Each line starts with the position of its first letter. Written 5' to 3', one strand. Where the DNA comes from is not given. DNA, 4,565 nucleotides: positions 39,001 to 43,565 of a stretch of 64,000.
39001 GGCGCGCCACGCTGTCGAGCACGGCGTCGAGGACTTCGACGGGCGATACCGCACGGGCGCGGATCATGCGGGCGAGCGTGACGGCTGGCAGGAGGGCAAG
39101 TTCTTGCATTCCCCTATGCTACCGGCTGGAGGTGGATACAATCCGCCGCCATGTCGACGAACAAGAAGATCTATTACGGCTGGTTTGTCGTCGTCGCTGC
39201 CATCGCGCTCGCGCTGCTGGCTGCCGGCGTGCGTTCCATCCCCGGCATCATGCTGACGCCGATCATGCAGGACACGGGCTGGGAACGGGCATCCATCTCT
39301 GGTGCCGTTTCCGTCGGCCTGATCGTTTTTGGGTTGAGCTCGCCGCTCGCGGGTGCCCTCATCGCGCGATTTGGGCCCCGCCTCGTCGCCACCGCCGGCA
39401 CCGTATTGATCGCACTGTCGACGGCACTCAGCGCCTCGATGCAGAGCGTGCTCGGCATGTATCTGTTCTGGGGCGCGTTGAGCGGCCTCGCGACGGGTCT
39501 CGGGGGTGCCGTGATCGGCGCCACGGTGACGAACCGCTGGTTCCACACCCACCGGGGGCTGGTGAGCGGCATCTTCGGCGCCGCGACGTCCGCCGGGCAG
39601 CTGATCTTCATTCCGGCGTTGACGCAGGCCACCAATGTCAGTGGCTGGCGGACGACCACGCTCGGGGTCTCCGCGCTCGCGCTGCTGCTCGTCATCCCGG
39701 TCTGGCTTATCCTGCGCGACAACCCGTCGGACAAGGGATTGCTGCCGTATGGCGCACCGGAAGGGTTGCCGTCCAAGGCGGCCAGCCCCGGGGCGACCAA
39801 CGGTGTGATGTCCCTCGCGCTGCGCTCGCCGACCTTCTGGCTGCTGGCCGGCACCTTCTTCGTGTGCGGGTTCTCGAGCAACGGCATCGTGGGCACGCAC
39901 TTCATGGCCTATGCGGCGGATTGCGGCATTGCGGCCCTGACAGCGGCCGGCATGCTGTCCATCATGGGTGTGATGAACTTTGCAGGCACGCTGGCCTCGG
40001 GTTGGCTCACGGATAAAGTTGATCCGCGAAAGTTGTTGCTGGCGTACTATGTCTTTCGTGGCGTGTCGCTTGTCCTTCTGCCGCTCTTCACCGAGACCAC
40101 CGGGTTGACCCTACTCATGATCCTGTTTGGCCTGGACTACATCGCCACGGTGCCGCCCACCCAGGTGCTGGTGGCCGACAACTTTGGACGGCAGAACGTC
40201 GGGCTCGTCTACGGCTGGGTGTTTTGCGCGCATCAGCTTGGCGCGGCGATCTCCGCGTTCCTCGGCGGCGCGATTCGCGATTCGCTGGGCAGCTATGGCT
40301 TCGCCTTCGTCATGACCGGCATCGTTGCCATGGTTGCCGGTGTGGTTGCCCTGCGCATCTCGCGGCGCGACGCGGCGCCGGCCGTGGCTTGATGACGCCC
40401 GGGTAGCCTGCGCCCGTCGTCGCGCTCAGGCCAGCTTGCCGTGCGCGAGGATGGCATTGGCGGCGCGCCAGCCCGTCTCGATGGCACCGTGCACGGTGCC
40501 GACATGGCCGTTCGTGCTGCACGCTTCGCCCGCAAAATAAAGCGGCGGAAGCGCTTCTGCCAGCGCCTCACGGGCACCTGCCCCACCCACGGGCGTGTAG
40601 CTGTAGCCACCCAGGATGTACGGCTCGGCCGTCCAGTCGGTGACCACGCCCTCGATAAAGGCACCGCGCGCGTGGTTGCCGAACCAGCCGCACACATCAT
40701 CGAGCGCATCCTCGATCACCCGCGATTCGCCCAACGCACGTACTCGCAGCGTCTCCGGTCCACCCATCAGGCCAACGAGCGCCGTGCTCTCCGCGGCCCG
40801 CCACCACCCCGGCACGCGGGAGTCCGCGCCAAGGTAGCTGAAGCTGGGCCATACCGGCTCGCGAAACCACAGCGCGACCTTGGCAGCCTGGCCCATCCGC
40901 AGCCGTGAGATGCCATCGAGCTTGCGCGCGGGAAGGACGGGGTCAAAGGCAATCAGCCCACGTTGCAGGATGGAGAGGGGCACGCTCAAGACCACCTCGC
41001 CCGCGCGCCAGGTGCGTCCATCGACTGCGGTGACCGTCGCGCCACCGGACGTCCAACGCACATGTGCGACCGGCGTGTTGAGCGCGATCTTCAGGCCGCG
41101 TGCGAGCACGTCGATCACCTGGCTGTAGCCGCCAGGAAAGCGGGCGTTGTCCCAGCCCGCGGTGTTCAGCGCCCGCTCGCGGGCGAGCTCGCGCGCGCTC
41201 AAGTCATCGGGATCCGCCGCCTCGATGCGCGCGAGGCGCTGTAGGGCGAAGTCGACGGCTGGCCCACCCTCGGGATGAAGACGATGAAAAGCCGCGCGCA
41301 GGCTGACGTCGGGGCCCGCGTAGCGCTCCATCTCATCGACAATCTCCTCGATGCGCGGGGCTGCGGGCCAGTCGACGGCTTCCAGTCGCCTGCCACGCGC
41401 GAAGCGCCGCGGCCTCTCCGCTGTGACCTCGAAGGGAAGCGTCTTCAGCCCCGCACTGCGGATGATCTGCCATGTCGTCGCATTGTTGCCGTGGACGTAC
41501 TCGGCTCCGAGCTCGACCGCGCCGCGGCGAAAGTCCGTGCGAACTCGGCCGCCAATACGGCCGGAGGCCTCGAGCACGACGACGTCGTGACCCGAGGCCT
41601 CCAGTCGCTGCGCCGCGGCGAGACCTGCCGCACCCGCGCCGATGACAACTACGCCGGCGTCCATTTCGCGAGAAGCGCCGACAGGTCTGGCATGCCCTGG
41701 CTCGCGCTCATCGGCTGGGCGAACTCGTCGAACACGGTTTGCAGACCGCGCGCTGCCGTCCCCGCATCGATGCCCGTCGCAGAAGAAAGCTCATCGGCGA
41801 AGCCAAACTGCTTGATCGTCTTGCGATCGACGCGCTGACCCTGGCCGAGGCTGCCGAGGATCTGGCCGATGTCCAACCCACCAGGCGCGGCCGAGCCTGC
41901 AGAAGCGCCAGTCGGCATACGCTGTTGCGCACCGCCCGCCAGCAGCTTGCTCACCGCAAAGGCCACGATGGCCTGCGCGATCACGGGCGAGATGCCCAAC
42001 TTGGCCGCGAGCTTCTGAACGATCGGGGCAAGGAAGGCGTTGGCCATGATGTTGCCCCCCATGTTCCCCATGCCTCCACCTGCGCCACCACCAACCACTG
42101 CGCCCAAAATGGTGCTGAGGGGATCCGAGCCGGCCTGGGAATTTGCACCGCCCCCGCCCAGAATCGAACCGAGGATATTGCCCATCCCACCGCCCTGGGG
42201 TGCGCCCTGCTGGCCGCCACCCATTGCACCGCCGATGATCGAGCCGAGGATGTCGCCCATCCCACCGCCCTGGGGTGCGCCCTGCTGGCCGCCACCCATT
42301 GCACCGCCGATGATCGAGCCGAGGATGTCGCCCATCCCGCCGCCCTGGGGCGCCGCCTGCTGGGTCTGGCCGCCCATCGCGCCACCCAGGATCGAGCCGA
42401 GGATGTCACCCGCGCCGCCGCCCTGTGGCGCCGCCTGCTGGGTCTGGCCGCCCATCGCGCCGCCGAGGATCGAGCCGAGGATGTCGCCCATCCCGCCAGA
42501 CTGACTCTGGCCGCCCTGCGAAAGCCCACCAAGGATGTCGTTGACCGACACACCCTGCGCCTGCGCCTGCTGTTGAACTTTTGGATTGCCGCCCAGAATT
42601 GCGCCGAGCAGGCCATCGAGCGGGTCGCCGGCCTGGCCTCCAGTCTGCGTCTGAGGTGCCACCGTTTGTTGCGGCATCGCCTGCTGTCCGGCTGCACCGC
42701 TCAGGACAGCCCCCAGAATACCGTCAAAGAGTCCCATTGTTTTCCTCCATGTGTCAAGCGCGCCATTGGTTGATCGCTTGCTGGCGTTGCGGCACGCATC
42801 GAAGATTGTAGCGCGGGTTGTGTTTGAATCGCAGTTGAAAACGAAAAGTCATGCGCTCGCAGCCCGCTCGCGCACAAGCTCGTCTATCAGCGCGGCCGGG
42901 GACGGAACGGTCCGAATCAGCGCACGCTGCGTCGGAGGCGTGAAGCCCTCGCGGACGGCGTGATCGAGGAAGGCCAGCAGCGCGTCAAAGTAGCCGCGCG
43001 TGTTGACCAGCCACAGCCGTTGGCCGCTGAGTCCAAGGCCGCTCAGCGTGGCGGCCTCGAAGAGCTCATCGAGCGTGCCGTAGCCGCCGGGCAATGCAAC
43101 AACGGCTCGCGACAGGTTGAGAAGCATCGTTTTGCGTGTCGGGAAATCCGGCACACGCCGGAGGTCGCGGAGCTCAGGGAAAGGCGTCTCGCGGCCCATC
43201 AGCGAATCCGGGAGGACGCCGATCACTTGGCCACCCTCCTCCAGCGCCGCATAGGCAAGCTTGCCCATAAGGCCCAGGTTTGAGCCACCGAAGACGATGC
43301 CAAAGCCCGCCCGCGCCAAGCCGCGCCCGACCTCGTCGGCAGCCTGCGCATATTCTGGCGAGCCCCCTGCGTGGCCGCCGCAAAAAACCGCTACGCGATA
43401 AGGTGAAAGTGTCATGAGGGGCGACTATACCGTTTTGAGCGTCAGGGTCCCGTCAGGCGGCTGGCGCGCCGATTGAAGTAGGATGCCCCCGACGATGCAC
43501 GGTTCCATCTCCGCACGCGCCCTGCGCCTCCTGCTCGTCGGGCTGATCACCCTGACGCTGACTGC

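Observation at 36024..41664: Orphan LarA-family (nickel-pincer cofactor) racemase homolog in a catabolic cluster with amidase, MFS transporter, FAD amine oxidase and PPOX-like protein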

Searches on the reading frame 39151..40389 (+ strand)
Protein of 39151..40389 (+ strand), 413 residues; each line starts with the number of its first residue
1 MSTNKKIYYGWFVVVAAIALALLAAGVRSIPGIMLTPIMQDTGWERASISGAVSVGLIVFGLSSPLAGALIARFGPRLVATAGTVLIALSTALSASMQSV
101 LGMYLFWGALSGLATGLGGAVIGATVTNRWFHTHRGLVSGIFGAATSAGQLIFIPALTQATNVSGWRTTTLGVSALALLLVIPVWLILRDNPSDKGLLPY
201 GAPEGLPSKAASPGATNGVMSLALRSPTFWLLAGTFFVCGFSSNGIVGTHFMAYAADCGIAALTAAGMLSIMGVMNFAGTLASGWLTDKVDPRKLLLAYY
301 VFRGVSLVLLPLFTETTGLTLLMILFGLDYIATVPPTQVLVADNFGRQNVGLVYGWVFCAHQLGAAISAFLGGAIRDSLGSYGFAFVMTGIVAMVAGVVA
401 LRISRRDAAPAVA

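Call 5: search_protein_families(library=pfam, proteins=[window:39151-40389:+], max_evalue=0.001)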
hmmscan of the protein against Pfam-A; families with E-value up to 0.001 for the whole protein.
window:39151-40389:+ (413 aa): 1 family
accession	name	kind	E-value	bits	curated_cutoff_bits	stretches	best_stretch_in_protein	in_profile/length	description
PF07690.21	MFS_1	-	3.4e-51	174.7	33.4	2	20-367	4-345/347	Major Facilitator Superfamily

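Call 6: search_protein_families(library=ncbifam, proteins=[window:39151-40389:+], max_evalue=0.001)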
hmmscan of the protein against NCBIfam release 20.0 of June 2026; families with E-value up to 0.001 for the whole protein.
window:39151-40389:+ (413 aa): 15 families
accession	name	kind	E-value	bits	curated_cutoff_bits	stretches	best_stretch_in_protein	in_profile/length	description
NF049980.1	SfMCT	equivalog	7.1e-50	169.8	320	1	11-391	2-377/378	L-lactate MFS transporter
TIGR00890.1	2A0111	subfamily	2.3e-29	102.5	374.85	1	11-396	2-374/377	oxalate/formate antiport family MFS transporter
TIGR04259.1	oxa_formateAnti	equivalog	2.6e-26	92.4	335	1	11-403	2-391/405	oxalate/formate MFS antiporter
TIGR00881.1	2A0104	subfamily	1.2e-20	74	407.75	2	35-295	17-285/379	phosphoglycerate transporter protein PgtP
NF038246.1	bile_salt_MFS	equivalog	2.2e-20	72.9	400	1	9-396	2-396/408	conjugated bile salt MFS transporter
TIGR00893.1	2A0114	subfamily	2.1e-16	59.9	395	1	38-402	20-397/399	D-galactonate transporter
TIGR00892.1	2A0113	subfamily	3e-10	39.4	586.1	1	9-399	16-416/455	monocarboxylate transporter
TIGR00712.1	glpT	equivalog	9.5e-10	38.1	632.55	1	35-199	51-219/440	glycerol-3-phosphate transporter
NF047787.1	PhglyTportPgtP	equivalog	5.7e-08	31.9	750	1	49-198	66-218/451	phosphoglycerate transporter PgtP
NF008433.0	PRK11273.1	equivalog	7.8e-08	31.9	748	1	36-199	52-219/452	glycerol-3-phosphate transporter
NF008661.1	PRK11663.1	subfamily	2.2e-07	30.2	564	1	36-401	54-428/439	MFS transporter family glucose-6-phosphate receptor UhpC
TIGR00880.1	2_A_01_02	superfamily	3.6e-07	30.4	131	2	268-403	3-137/141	multidrug resistance protein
NF033733.1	MFS_ArsK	equivalog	7.7e-07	28.2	400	1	34-401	26-382/388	arsenite efflux MFS transporter ArsK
TIGR00895.1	2A0115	subfamily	0.00022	20.3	418.55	1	267-395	55-183/398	aromatic acid/H+ symport family MFS transporter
NF053517.1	HbztTptrPcaK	equivalog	0.00023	20.3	770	0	250-400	41-190/437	4-hydroxybenzoate transporter PcaK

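Call 46: search_solved_structures(query=window:39151-40389:+, max_evalue=0.00001)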
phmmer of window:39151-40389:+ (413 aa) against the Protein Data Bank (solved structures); distinct sequences matched with E-value up to 0.00001: 10.
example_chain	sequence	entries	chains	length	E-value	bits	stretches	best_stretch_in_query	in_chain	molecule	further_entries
6g9x_A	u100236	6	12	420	2.4e-27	99.2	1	32-394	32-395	Major facilitator superfamily MFS_1 | L-lactate transporter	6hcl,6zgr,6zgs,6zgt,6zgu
8hpj_A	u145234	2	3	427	3.7e-15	59.1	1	10-406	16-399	Oxalate:formate antiporter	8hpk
9l0b_A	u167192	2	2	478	4.3e-12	49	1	9-399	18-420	Monocarboxylate transporter 2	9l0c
7bp3_A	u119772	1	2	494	4.7e-12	48.9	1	9-399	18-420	Monocarboxylate transporter 2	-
9gsz_A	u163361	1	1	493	7.2e-08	35.1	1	9-403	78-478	Monocarboxylate transporter 10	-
9hhq_A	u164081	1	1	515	2.1e-07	33.6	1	9-400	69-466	Monocarboxylate transporter 10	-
9gv5_A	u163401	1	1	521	3.9e-07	32.7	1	9-402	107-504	Monocarboxylate transporter 8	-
9fkn_A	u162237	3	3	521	4.1e-07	32.6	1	9-402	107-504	Monocarboxylate transporter 8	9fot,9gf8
8zkn_A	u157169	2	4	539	8.2e-07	31.6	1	9-400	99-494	Monocarboxylate transporter 8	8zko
9dwy_A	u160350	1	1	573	1.1e-06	31.2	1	9-400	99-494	Monocarboxylate transporter 8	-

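Call 65: search_solved_structures(query=window:39151-40389:+, max_evalue=1e-20, show_alignments=1)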
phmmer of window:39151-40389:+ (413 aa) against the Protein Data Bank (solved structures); distinct sequences matched with E-value up to 1e-20: 1.
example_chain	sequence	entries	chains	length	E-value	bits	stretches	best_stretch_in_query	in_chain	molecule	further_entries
6g9x_A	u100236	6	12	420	2.4e-27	99.2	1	32-394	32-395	Major facilitator superfamily MFS_1 | L-lactate transporter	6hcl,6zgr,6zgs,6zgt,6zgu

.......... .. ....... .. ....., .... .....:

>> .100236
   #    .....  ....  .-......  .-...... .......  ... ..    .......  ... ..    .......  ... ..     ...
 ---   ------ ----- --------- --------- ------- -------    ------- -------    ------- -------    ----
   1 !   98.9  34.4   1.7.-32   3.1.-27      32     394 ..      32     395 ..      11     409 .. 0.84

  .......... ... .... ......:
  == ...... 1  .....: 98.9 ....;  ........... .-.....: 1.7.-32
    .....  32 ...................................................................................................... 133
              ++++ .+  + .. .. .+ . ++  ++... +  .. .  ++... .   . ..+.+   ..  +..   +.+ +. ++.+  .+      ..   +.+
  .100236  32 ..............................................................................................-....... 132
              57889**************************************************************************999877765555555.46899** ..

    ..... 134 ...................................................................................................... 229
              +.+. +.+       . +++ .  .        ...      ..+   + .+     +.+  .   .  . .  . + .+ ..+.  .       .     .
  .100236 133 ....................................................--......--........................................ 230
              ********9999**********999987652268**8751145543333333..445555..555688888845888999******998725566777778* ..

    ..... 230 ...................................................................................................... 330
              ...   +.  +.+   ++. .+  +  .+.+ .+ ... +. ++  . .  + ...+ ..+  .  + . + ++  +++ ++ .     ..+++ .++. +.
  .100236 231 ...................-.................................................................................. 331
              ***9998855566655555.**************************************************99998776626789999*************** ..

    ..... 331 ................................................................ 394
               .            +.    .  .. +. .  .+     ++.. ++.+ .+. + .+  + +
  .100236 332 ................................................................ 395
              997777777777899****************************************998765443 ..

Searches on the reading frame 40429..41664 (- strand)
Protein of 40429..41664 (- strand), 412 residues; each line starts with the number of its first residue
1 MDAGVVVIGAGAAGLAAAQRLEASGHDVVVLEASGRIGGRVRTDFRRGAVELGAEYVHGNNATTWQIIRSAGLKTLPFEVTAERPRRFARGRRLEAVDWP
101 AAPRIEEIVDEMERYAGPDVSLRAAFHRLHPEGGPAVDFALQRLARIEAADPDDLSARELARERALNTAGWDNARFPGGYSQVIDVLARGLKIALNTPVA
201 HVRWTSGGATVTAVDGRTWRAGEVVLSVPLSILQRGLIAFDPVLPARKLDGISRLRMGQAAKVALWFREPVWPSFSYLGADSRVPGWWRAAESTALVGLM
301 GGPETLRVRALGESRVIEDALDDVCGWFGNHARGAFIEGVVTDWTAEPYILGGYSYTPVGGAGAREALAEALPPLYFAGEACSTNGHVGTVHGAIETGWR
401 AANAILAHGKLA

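Call 5: search_protein_families(library=pfam, proteins=[window:40429-41664:-], max_evalue=0.001)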
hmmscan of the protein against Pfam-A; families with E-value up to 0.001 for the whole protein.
window:40429-41664:- (412 aa): 10 families
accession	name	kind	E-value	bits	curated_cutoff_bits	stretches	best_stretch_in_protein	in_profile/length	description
PF01593.30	Amino_oxidase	-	3.8e-64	218.1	19.8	1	13-406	2-443/443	Flavin containing amine oxidoreductase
PF13450.12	NAD_binding_8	-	1.3e-12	48.3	21.9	1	7-68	1-65/68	NAD(P)-binding Rossmann-like domain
PF03486.20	HI0933_like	-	2.7e-08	34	50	1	5-42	3-40/244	HI0933-like protein Rossmann domain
PF00890.30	FAD_binding_2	-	2.1e-06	27.7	20.4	1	5-54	2-49/414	FAD binding domain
PF01266.30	DAO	-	1.4e-05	25.2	27.9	1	5-227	2-201/353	FAD dependent oxidoreductase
PF12831.13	FAD_oxidored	-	1.4e-05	25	27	1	5-40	2-37/416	FAD dependent oxidoreductase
PF07992.20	Pyr_redox_2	-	2.1e-05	24.5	26.1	1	5-35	3-33/291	Pyridine nucleotide-disulphide oxidoreductase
PF13738.12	Pyr_redox_3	-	0.00035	20.4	30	0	6-37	1-32/305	Pyridine nucleotide-disulphide oxidoreductase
PF05834.18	Lycopene_cycl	-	0.00038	20.1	23.4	1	5-37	2-36/380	Lycopene cyclase protein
PF00070.33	Pyr_redox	-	0.00087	20.2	22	0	5-38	2-35/82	Pyridine nucleotide-disulphide oxidoreductase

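Call 6: search_protein_families(library=ncbifam, proteins=[window:40429-41664:-], max_evalue=0.001)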
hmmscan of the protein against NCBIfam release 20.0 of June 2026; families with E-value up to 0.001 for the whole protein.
window:40429-41664:- (412 aa): 40 families (the best 25 are shown)
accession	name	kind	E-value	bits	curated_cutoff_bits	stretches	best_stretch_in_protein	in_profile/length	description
TIGR03467.1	HpnE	equivalog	1.2e-14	54.5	283.05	1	5-48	1-44/430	hydroxysqualene dehydroxylase HpnE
NF008841.0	PRK11883.1-1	equivalog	1.4e-13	50.6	517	1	5-92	6-97/453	protoporphyrinogen oxidase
NF005560.0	PRK07233.1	equivalog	1.4e-13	50.5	252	1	5-41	3-39/435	hypothetical protein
NF005548.0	PRK07208.1-4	equivalog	8.1e-11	41.2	389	1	4-48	5-49/488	hypothetical protein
TIGR00562.1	proto_IX_ox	equivalog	4.9e-10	38.6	97.85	1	3-76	3-79/470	protoporphyrinogen oxidase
NF008845.0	PRK11883.1-5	equivalog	4.6e-09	35.1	560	1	4-74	6-83/468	protoporphyrinogen oxidase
NF045637.1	carotdesatCrtDProt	equivalog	5.5e-09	35.1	580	1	5-44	1-40/485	1-hydroxycarotenoid 3,4-desaturase CrtD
NF005547.0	PRK07208.1-3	equivalog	7.1e-09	34.9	380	1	5-49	7-50/465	hypothetical protein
TIGR02734.1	crtI_fam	subfamily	1e-08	34.3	238.1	1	5-41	1-37/504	phytoene desaturase family protein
TIGR00275.1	TIGR00275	subfamily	2.2e-07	30.1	183.8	1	5-42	1-38/401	aminoacetone oxidase family FAD-binding enzyme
NF009410.0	PRK12771.1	subfamily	4.7e-07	28.8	516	1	5-42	141-178/566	NAD(P)-binding protein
TIGR01317.1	GOGAT_sm_gam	subfamily_domain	5.7e-07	28.8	447.7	1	5-42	146-183/485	glutamate synthase small subunit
TIGR03997.1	mycofact_OYE_2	equivalog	7.5e-07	27.9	793.15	1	5-46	382-423/645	mycofactocin system FadH/OYE family oxidoreductase 2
NF041087.1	bile_acid_BaiCD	equivalog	1.1e-06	27.1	825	1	5-42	383-420/642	bile acid Fe-S flavoenzyme BaiCD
NF009454.0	PRK12814.1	equivalog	5.3e-06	25.1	916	1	5-44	196-235/657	putative NADPH-dependent glutamate synthase small subunit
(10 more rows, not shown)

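Call 47: search_solved_structures(query=window:40429-41664:-, max_evalue=1e-10)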
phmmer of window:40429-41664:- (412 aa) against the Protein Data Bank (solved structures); distinct sequences matched with E-value up to 1e-10: 86 (the best 60 are shown).
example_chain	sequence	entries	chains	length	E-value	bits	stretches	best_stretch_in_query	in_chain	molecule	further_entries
4gu0_A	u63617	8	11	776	7.1e-34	120.6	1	134-407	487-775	Lysine-specific histone demethylase 1B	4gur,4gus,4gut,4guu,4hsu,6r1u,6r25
4gu1_A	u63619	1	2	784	7.7e-34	120.4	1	134-407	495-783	Lysine-specific histone demethylase 1B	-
7xe1_A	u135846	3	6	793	8.1e-34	120.4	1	134-407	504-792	Lysine-specific histone demethylase 1B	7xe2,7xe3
4fwe_A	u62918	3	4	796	8.2e-34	120.3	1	134-407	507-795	Lysine-specific histone demethylase 1B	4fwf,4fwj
5lgn_A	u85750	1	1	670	2.4e-30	108.9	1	176-405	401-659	Lysine-specific histone demethylase 1A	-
4bay_A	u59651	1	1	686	2.6e-30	108.8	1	176-405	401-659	LYSINE-SPECIFIC HISTONE DEMETHYLASE 1A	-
2x0l_A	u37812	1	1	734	3.2e-30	108.5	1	176-405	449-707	LYSINE-SPECIFIC HISTONE DEMETHYLASE 1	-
6vyp_M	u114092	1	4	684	4.7e-30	108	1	176-405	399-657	Lysine-specific histone demethylase 1A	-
6w4k_A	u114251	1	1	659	6.5e-30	107.5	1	176-405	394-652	Lysine-specific histone demethylase 1A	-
8ym7_A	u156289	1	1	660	6.5e-30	107.5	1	176-405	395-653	Lysine-specific histone demethylase 1A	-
2ejr_A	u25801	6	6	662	6.5e-30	107.5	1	176-405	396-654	Lysine-specific histone demethylase 1 | Lysine-specific histone demethylase 1A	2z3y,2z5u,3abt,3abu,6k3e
9dbp_A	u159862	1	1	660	6.6e-30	107.5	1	176-405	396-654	Lysine-specific histone demethylase 1A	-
8jf5_A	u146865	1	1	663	6.6e-30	107.5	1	176-405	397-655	Lysine-specific histone demethylase 1A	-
2h94_A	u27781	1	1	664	6.6e-30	107.5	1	176-405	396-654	Lysine-specific histone demethylase 1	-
6nqm_A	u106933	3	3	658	6.6e-30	107.5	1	176-405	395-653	Lysine-specific histone demethylase 1A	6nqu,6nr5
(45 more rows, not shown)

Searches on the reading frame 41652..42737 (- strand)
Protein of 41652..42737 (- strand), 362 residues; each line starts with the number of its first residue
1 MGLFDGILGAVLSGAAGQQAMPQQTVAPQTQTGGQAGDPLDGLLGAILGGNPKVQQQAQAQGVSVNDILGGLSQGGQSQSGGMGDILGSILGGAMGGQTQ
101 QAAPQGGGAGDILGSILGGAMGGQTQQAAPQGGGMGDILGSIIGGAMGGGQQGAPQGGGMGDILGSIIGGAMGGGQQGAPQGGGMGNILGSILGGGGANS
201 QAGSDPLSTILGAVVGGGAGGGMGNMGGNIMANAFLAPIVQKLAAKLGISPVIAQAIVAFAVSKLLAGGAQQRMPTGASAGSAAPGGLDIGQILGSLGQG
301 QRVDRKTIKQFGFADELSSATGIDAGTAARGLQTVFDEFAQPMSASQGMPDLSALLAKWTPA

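Call 5: search_protein_families(library=pfam, proteins=[window:41652-42737:-], max_evalue=0.001)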
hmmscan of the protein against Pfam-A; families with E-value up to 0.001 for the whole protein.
window:41652-42737:- (362 aa): 0 families

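Call 6: search_protein_families(library=ncbifam, proteins=[window:41652-42737:-], max_evalue=0.001)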
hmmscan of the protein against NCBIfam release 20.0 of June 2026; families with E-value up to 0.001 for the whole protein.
window:41652-42737:- (362 aa): 0 families

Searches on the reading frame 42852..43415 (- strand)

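Call 5: search_protein_families(library=pfam, proteins=[window:42852-43415:-], max_evalue=0.001)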
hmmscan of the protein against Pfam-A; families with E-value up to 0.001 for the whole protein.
window:42852-43415:- (188 aa): 2 families
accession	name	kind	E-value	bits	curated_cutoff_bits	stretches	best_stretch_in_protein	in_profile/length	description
PF03641.19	Lysine_decarbox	-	1.7e-33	116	27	1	50-179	1-130/131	Possible lysine decarboxylase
PF18306.6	LDcluster4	-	5.4e-14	52.5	26.3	1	8-122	4-114/151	SLOG cluster4 family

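Call 6: search_protein_families(library=ncbifam, proteins=[window:42852-43415:-], max_evalue=0.001)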
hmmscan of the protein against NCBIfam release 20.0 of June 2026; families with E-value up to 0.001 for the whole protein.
window:42852-43415:- (188 aa): 4 families
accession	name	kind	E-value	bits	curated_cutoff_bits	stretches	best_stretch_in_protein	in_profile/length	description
TIGR00730.1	TIGR00730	subfamily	2.1e-45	154.7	96.35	1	8-179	3-174/178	TIGR00730 family Rossman fold protein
NF058542.1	CtkRMPhLog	equivalog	2.1e-26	93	300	1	6-160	2-155/177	cytokinin riboside 5'-monophosphate phosphoribohydrolase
TIGR00725.1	TIGR00725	hypoth_equivalog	2.4e-10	40.1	106.9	1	7-125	3-115/159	TIGR00725 family protein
NF038390.1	Nsidase_PpnN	equivalog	5.3e-06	25.4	450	1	8-119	147-263/450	nucleotide 5'-monophosphate nucleosidase PpnN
